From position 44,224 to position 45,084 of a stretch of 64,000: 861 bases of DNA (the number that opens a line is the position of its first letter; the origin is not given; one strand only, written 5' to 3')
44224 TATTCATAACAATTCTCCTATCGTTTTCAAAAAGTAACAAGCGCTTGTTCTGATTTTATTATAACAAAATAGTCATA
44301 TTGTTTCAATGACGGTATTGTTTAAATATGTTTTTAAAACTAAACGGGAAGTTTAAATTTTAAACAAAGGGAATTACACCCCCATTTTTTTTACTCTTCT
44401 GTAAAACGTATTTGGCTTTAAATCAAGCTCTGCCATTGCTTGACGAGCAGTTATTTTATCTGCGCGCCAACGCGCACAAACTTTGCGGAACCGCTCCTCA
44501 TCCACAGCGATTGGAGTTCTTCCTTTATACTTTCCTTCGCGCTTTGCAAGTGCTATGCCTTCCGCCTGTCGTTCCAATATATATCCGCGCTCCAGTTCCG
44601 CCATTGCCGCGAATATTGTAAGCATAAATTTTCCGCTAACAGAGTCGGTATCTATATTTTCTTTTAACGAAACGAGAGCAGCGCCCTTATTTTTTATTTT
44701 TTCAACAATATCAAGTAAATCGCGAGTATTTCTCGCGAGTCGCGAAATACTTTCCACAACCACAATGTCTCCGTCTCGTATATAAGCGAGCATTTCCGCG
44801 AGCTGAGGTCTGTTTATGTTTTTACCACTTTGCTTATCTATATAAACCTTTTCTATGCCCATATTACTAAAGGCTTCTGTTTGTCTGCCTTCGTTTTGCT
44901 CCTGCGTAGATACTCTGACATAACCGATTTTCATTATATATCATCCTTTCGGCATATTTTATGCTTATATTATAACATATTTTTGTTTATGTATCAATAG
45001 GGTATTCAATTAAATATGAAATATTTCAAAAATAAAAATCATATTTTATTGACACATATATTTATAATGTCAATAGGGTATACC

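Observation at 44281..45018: Serine recombinase gene bracketed by two homologous 50-nt promoter modules in direct orientation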

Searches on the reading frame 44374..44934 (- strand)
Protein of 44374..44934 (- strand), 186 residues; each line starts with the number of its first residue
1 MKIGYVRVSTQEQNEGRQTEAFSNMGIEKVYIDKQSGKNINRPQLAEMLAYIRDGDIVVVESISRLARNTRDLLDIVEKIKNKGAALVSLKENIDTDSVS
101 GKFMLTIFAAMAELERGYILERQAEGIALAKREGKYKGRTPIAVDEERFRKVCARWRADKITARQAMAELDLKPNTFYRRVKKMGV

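Call 5: search_protein_families(library=pfam, proteins=[window:44374-44934:-])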
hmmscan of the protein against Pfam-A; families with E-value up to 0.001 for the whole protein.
window:44374-44934:- (186 aa): 1 family
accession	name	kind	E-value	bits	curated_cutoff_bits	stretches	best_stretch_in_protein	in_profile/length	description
PF00239.26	Resolvase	-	1.4e-43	148.9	23.3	1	3-136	2-145/145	Resolvase, N terminal domain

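Call 6: search_protein_families(library=ncbifam, proteins=[window:44374-44934:-], max_evalue=0.01)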
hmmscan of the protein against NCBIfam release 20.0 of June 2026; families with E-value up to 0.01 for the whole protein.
window:44374-44934:- (186 aa): 7 families
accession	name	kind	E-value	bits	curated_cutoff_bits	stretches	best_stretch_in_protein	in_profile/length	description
NF041201.1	recomb_XisF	equivalog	4.6e-26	91.8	375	1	2-141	1-147/465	fdxN element excision recombinase XisF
NF047343.1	SCCmet_CcrB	equivalog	7.8e-26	90.8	900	1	5-146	12-167/542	cassette chromosome recombinase CcrB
NF009949.0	PRK13413.1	equivalog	8e-17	61.6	272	1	1-142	1-150/203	master DNA invertase Mpi family serine-type recombinase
NF047347.1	SCCmet_CcrC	equivalog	1.6e-14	53.3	900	1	29-121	44-140/558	cassette chromosome recombinase CcrC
NF047344.1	SCCmet_CcrA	equivalog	4.7e-10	39.2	700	1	3-135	5-147/442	cassette chromosome recombinase CcrA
NF049883.1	resolv_YneB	equivalog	8.4e-06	25.4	175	1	9-114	9-126/211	YneB family resolvase-like protein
NF033518.0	transpos_IS607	equivalog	0.00015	21.4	110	1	3-88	57-152/187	IS607 family transposase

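Call 9: find_homologous_proteins(query=window:44374-44934:-, max_evalue=1e-20)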
Query window:44374-44934:- (186 aa): 7827 proteins with E <= 1e-20 among 8000 candidates; the best 120 are listed.
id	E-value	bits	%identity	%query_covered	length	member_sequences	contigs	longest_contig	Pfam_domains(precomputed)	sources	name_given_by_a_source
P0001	2.3e-108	378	95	100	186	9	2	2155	PF00239.27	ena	-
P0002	6.8e-104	363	90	100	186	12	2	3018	PF00239.27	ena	-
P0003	2.4e-102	358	89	100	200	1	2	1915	PF00239.27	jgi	jgi:DNA invertase Pin-like site-specific DNA recombinase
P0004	2.8e-102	358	89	100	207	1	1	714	PF00239.27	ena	-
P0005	3.4e-102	357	89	100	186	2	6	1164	PF00239.27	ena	-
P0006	5.1e-102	357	89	100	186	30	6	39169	PF00239.27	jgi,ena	-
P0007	6.3e-102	357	89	100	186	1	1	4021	PF00239.27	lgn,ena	-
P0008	1.5e-98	346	86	100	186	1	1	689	PF00239.27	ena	-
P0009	5.3e-91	321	81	100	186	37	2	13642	PF00239.27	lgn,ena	-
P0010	1.1e-90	320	81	100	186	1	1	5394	PF00239.27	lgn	-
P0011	1.2e-90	320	81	100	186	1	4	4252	PF00239.27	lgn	-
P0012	1.4e-90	320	81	98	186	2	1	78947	PF00239.27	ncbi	-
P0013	2.3e-90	319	81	98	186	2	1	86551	PF00239.27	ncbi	-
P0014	1.5e-88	313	80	100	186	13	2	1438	PF00239.27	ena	-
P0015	2.5e-88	312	80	100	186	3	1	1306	PF00239.27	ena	-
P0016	8.0e-88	311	80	98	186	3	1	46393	PF00239.27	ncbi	-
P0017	1.2e-87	310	79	100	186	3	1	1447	PF00239.27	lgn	-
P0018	1.0e-84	301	73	100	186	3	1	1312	PF00239.27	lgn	-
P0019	2.2e-83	296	80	97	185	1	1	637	PF00239.27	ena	-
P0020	3.0e-83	296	-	-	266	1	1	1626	PF00239.27,PF13384.13,PF13551.13,PF13518.13,PF02796.22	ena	-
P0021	3.1e-81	289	73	100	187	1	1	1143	PF00239.27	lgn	-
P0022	4.7e-81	289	70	100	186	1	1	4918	PF00239.27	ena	-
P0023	7.6e-81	288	72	99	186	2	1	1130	PF00239.27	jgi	-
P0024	8.8e-81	288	71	100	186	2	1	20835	PF00239.27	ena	-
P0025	2.3e-80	286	69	100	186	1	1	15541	PF00239.27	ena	-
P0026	3.3e-80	286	70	100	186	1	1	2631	PF00239.27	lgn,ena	-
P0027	4.7e-80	285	69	100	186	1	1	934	PF00239.27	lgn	-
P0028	2.7e-78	280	70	99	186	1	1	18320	PF00239.27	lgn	-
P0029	8.6e-76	272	65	99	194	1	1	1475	PF00239.27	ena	-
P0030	1.1e-75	271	71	98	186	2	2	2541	PF00239.27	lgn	-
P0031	1.3e-75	271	67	100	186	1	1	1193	PF00239.27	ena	-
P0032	1.5e-75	271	69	100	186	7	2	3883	PF00239.27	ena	-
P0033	2.7e-75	270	68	100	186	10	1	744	PF00239.27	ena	-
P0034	8.6e-75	268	69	100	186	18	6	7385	PF00239.27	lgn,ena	-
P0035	3.3e-74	266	66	100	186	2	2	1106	PF00239.27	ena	-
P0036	5.4e-74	266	66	100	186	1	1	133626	PF00239.27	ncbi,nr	ncbi:MAG: recombinase family protein [Candidatus Limiplasma sp.]|nr:recombinase family protein [Cand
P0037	7.0e-74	265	69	100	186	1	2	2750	PF00239.27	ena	-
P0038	8.1e-74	265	69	100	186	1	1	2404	PF00239.27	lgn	-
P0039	9.1e-74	265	65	100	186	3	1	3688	PF00239.27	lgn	-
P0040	1.2e-73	265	68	100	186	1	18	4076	PF00239.27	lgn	-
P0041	1.8e-73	264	67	100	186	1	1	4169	PF00239.27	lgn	-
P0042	5.1e-73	263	65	100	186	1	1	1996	PF00239.27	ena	-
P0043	5.8e-73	262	66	100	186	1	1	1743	PF00239.27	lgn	-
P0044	1.3e-72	261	67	100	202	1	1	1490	PF00239.27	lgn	-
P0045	1.6e-72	261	66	100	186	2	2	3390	PF00239.27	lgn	-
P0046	1.7e-72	261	65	100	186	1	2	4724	PF00239.27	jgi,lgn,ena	-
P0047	1.7e-72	261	65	100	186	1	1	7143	PF00239.27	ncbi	-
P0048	1.9e-72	261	63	100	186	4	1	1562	PF00239.27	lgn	-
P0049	2.2e-72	260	65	100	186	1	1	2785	PF00239.27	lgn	-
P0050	2.5e-72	260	74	85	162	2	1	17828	PF00239.27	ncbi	-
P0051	3.4e-72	260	66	100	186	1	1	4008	PF00239.27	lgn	-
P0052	3.5e-72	260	64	100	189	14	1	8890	PF00239.27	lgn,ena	-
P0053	3.5e-72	260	66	100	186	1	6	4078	PF00239.27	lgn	-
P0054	4.8e-72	259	65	100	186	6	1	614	PF00239.27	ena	-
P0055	5.0e-72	259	66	100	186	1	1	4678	PF00239.27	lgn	-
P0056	5.3e-72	259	65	100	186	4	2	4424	PF00239.27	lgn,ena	-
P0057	5.4e-72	259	65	100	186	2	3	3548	PF00239.27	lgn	-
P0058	5.7e-72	259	64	100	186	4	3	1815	PF00239.27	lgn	-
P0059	8.7e-72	259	64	100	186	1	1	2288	PF00239.27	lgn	-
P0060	1.0e-71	258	63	100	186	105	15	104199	PF00239.27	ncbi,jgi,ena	-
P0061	1.2e-71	258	65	100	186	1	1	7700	PF00239.27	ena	-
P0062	2.3e-71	257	65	100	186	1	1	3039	PF00239.27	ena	-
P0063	3.2e-71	257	63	100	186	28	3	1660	PF00239.27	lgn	-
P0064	3.5e-71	257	67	99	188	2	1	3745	PF00239.27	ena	-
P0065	3.5e-71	257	66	100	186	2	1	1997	PF00239.27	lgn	-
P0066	3.6e-71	257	65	100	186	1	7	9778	PF00239.27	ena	-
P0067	3.6e-71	256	66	100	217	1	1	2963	PF00239.27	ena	-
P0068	3.8e-71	256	66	99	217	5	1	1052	PF00239.27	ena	-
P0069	5.6e-71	256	65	100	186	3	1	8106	PF00239.27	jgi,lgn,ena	-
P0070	6.0e-71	256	65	99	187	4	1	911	PF00239.27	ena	-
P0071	6.2e-71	256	65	100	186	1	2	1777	PF00239.27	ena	-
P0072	6.7e-71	256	63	100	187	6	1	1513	PF00239.27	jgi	-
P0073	7.6e-71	255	62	99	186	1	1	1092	PF00239.27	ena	-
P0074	9.2e-71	255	64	100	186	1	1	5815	PF00239.27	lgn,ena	-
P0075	9.3e-71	255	64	100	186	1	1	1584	PF00239.27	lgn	-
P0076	9.5e-71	255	64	99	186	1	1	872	PF00239.27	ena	-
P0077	1.1e-70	255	65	100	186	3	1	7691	PF00239.27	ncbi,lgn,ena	-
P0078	1.1e-70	255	65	100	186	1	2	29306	PF00239.27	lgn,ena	-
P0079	1.3e-70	255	66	100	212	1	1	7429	PF00239.27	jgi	jgi:DNA invertase Pin-like site-specific DNA recombinase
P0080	1.3e-70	255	63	100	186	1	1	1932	PF00239.27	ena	-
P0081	1.5e-70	254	65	100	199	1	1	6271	PF00239.27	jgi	jgi:DNA invertase Pin-like site-specific DNA recombinase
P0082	1.6e-70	254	65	100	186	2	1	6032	PF00239.27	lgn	-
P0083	1.8e-70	254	63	100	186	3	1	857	PF00239.27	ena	-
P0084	1.9e-70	254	64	100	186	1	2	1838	PF00239.27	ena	-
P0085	1.9e-70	254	65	100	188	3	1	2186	PF00239.27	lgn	-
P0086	2.0e-70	254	65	100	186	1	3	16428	PF00239.27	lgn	-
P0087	2.2e-70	254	66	99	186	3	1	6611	PF00239.27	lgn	-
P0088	2.2e-70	254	65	100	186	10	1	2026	PF00239.27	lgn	-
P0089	2.3e-70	254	63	100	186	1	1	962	PF00239.27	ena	-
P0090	2.4e-70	254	63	100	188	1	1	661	PF00239.27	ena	-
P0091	2.5e-70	254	63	100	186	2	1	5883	PF00239.27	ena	-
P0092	2.6e-70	254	65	100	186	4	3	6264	PF00239.27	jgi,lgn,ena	-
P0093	2.8e-70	254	67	98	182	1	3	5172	PF00239.27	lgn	-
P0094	2.9e-70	254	66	99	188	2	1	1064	PF00239.27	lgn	-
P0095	3.3e-70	253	65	100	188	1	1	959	PF00239.27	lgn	-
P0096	3.5e-70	253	63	100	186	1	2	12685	PF00239.27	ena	-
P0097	3.9e-70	253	65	100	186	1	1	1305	PF00239.27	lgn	-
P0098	4.0e-70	253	67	98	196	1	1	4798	PF00239.27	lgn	-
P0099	4.2e-70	253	66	100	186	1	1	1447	PF00239.27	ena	-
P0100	5.3e-70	253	66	100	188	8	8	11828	PF00239.27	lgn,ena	-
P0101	5.6e-70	253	64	100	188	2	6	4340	PF00239.27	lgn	-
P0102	5.7e-70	253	62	100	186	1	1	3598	PF00239.27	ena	-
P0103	6.1e-70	253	63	99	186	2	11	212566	PF00239.27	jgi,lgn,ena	-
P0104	7.5e-70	252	64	100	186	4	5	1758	PF00239.27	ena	-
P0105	7.9e-70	252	65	100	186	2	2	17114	PF00239.27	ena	-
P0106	8.8e-70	252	63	100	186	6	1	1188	PF00239.27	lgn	-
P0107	9.8e-70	252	67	98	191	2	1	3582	PF00239.27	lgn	-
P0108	1.0e-69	252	63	100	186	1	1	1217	PF00239.27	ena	-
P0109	1.2e-69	252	63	100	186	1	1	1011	PF00239.27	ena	-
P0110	1.2e-69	252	63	100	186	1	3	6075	PF00239.27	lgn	-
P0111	1.2e-69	252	64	100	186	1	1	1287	PF00239.27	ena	-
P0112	1.4e-69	251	62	100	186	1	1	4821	PF00239.27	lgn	-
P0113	1.5e-69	251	62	100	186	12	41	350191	PF00239.27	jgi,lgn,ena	-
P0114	1.5e-69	251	63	98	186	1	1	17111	PF00239.27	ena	-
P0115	1.7e-69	251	63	100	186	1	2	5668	PF00239.27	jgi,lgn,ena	-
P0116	2.3e-69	251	63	100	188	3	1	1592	PF00239.27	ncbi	-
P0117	2.6e-69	250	62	100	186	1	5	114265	PF00239.27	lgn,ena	-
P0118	2.8e-69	250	64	99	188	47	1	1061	PF00239.27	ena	-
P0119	2.8e-69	250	64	100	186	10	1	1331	PF00239.27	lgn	-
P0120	3.0e-69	250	66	99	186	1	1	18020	PF00239.27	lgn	-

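Call 10: find_encoding_contigs(protein=window:44374-44934:-, flank=6000, max_places=10)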
Protein window:44374-44934:- (186 aa): 5 contigs read that carry it; 4 places shown.
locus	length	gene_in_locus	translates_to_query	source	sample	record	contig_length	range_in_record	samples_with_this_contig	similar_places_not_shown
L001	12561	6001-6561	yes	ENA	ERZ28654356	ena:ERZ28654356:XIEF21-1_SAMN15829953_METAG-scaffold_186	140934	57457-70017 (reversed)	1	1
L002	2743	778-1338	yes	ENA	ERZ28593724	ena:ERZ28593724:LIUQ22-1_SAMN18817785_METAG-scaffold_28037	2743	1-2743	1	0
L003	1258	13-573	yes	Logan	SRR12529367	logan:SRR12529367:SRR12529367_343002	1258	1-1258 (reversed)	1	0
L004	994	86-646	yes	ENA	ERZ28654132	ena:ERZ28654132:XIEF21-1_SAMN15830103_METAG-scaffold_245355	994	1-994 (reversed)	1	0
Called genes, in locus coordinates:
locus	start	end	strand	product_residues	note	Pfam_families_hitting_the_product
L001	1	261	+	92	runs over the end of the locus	PF07873:YabP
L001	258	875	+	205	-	PF09578:Spore_YabQ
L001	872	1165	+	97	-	PF04977:DivIC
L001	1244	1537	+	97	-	-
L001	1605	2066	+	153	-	-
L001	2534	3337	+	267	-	PF00657:Lipase_GDSL, PF13472:Lipase_GDSL_2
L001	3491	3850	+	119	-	PF04297:UPF0122, PF08281:Sigma70_r4_2, PF04545:Sigma70_r4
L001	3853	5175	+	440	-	PF02881:SRP54_N, PF13401:AAA_22 (weak), PF00448:SRP54, PF02978:SRP_SPB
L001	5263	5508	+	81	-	PF00886:Ribosomal_S16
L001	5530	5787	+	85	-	PF13083:KH_KhpA-B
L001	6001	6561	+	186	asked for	PF00239:Resolvase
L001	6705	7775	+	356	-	PF01381:HTH_3, PF12844:HTH_19 (weak), PF13560:HTH_31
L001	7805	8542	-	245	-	PF04542:Sigma70_r2, PF04539:Sigma70_r3, PF08281:Sigma70_r4_2, PF04545:Sigma70_r4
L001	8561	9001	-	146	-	PF13581:HATPase_c_2, PF02518:HATPase_c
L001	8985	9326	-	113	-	PF01740:STAS, PF13466:STAS_2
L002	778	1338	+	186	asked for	PF00239:Resolvase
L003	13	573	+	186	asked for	PF00239:Resolvase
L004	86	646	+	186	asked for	PF00239:Resolvase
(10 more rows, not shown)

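Call 11: find_related_loci(query=window:44374-44934:-, collection=genome_contigs, flank=4000)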
Query window:44374-44934:- (186 aa) in genome_contigs; peptide patterns used: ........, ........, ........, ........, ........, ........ (x = any residue, [..] = any of these).
599 stretches matched a pattern (row limit reached: there are more); 372 encode a relative of the query (tblastn E <= 1e-3); the best 80 are kept; 80 distinct loci.
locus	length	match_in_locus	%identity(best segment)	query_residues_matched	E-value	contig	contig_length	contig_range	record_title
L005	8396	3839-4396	89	1-186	1e-111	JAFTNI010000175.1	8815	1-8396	MAG: Clostridia bacterium isolate RGIG3975 Roe_deer_Cecum-4__c339813, whole genome shotgun sequence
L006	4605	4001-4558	81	1-186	6e-100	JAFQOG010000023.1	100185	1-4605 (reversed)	MAG: Clostridia bacterium isolate RGIG2000 Goat_Colon-1__c380961, whole genome shotgun sequence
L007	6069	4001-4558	80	1-186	1e-98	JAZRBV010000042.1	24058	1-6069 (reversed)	MAG: Eubacteriales bacterium isolate T1900045124_TC20190118.MAGScoT_cleanbin_000005 SGB_4856_k141_2709283, whole genome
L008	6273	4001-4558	65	1-186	1e-81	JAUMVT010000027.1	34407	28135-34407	MAG: Clostridia bacterium isolate S12M_St_54 NODE_591_length_34407_cov_10.555776, whole genome shotgun sequence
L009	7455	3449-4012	62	1-186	4e-76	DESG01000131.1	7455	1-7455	MAG TPA_asm: Lachnoclostridium sp. UBA3320 UBA3320_contig_4908, whole genome shotgun sequence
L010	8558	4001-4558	65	3-186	7e-76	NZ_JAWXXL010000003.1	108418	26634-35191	Acutalibacter intestini strain M00204 M5.YW7.5_ctg0003, whole genome shotgun sequence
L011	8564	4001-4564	62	1-186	2e-75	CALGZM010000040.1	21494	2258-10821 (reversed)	MAG TPA_asm: uncultured Cloacibacillus sp. isolate SRR5580399_bin.19_CONCOCT_v1.1_MAG genome assembly, contig: ERZ130454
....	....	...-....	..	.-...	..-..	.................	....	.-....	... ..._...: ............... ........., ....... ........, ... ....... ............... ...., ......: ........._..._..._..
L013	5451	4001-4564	62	1-186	3e-75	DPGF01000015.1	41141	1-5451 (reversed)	MAG TPA_asm: Oscillibacter sp. isolate UBA11510 contig_5710, whole genome shotgun sequence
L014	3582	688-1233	62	1-184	8e-73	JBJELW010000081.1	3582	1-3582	MAG: Roseburia sp. isolate EHIM02_bin.005 NODE_7829_length_3582_cov_18.764673, whole genome shotgun sequence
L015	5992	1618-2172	60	1-185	9e-73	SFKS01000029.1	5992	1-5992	MAG: Clostridiales bacterium isolate W1P7.012 Contig4783, whole genome shotgun sequence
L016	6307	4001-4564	62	1-186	9e-73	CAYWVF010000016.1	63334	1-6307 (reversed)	MAG TPA_asm: uncultured Oscillospiraceae bacterium isolate SRP313737_co1_3 genome assembly, contig: NODE_769_length_6333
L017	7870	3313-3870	60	1-186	3e-72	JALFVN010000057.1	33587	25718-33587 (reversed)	MAG: Clostridiales bacterium isolate SUG1050 k141_295099, whole genome shotgun sequence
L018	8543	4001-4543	61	1-183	5e-72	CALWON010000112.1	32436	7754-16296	MAG: uncultured Oscillospiraceae bacterium isolate BRZ_CK__bin84 genome assembly, contig: BRZ_CK__NODE_1563_length_32436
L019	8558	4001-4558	59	1-186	2e-72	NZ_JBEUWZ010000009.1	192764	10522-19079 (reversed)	MAG: Oscillibacter sp. isolate NK-OSC NODE_24_length_192764_cov_28.794566, whole genome shotgun sequence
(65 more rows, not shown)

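Call 23: find_encoding_contigs(protein=P0001, flank=2500, max_places=4)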
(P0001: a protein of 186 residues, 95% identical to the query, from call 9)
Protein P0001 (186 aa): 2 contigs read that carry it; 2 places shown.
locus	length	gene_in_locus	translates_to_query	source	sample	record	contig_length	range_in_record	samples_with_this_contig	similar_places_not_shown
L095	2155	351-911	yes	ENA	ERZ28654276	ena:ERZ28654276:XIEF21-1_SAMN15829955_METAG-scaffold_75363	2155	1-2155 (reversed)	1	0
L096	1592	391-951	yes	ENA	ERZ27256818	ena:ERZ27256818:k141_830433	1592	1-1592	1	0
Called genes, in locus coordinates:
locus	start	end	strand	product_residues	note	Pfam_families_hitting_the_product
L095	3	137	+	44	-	?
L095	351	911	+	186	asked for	PF00239:Resolvase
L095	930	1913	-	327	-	-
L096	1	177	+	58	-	?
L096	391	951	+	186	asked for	PF00239:Resolvase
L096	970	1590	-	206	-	?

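Call 24: find_encoding_contigs(protein=P0002, flank=2500, max_places=4)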
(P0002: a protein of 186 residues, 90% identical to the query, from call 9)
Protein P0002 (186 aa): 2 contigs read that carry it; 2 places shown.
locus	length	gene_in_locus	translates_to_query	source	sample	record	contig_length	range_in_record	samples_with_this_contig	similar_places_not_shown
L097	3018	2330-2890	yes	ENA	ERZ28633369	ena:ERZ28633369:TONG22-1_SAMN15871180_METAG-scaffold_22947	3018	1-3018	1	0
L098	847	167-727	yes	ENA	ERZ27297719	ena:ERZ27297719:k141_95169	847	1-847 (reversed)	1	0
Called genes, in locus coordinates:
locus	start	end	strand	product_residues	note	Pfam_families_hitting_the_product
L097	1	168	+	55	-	?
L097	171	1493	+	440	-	PF02881:SRP54_N, PF13401:AAA_22 (weak), PF00448:SRP54, PF02978:SRP_SPB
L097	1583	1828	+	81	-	PF00886:Ribosomal_S16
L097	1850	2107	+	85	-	PF13083:KH_KhpA-B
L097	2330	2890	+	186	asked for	PF00239:Resolvase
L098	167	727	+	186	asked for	PF00239:Resolvase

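Call 25: find_encoding_contigs(protein=P0006, flank=4000, max_places=6)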
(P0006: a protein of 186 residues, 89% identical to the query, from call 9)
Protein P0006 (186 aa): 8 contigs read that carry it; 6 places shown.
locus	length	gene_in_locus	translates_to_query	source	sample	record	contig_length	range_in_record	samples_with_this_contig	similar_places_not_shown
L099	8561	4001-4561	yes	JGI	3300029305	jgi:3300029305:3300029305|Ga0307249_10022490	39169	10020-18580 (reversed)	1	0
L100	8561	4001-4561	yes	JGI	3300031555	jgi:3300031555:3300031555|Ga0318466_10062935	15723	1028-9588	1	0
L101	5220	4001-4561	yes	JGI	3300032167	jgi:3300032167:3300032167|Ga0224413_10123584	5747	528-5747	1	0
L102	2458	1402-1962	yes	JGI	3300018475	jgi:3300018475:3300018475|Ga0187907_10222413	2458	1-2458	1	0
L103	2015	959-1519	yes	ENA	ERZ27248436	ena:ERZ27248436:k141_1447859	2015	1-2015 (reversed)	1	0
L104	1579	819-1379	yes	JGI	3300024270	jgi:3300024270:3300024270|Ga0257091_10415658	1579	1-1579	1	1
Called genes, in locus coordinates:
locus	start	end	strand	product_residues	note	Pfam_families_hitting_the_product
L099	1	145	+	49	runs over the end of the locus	-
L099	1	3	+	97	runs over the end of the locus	-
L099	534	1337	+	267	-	PF00657:Lipase_GDSL, PF13472:Lipase_GDSL_2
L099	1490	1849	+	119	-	PF04297:UPF0122, PF08281:Sigma70_r4_2, PF04545:Sigma70_r4 (weak), PF13412:HTH_24 (faint)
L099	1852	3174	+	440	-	PF02881:SRP54_N, PF01656:CbiA (faint), PF13401:AAA_22 (weak), PF00448:SRP54, PF02978:SRP_SPB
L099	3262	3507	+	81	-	PF00886:Ribosomal_S16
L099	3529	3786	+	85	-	PF13083:KH_KhpA-B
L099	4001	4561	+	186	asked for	PF00239:Resolvase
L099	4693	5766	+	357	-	PF01381:HTH_3, PF13560:HTH_31 (weak)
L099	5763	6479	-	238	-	PF00149:Metallophos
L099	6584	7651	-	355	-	PF01381:HTH_3, PF12844:HTH_19 (weak)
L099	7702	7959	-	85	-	-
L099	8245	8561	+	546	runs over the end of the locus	PF00128:Alpha-amylase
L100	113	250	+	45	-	-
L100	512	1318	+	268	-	PF00657:Lipase_GDSL, PF13472:Lipase_GDSL_2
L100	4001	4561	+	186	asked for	PF00239:Resolvase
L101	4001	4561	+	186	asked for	PF00239:Resolvase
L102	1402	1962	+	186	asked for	PF00239:Resolvase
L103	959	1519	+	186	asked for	PF00239:Resolvase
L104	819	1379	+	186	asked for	PF00239:Resolvase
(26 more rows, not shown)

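Call 26: search_solved_structures(query=window:44374-44934:-, max_evalue=0.00001)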
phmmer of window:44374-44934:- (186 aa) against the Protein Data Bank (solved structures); distinct sequences matched with E-value up to 0.00001: 18.
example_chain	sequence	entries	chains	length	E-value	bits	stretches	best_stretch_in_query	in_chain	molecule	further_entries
4m6f_A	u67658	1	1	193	2.2e-28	102.6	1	1-180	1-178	DNA-invertase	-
3uj3_X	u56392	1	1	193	1.3e-27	100.1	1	1-180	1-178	DNA-invertase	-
2r0q_C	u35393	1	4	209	7.3e-24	87.9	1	1-142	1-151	Putative transposon Tn552 DNA-invertase bin3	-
1zr2_A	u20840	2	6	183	9.8e-21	77.7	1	3-140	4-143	Transposon gamma-delta resolvase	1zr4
2gm4_A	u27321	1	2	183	9.8e-21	77.7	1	3-140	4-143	Transposon gamma-delta resolvase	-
1gdt_A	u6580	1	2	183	2.8e-20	76.3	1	3-140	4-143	PROTEIN (GAMMA DELTA RESOLVASE)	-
5cy1_A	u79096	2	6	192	2.9e-20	76.2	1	3-140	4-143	Transposon Tn3 resolvase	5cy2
2gm5_A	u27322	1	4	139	8.5e-20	74.7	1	3-127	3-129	Transposon gamma-delta resolvase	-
1gdr_A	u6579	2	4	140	1e-19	74.4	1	3-132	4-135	GAMMA DELTA-RESOLVASE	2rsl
5c35_A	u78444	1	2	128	6.2e-17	65.4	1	1-104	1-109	Recombinase Sin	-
5c32_B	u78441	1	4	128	3e-16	63.1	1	1-104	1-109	Putative transposon Tn552 DNA-invertase bin3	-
5c34_B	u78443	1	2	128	3.1e-16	63.1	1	1-104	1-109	Putative transposon Tn552 DNA-invertase bin3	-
5c31_A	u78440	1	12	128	4.3e-16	62.6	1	1-90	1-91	Sin, putative plasmid resolvase dimer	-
3pkz_A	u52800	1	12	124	5.3e-16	62.3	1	1-89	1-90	Recombinase Sin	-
3guv_A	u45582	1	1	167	1e-12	51.7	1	5-139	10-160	Site-specific recombinase, resolvase family protein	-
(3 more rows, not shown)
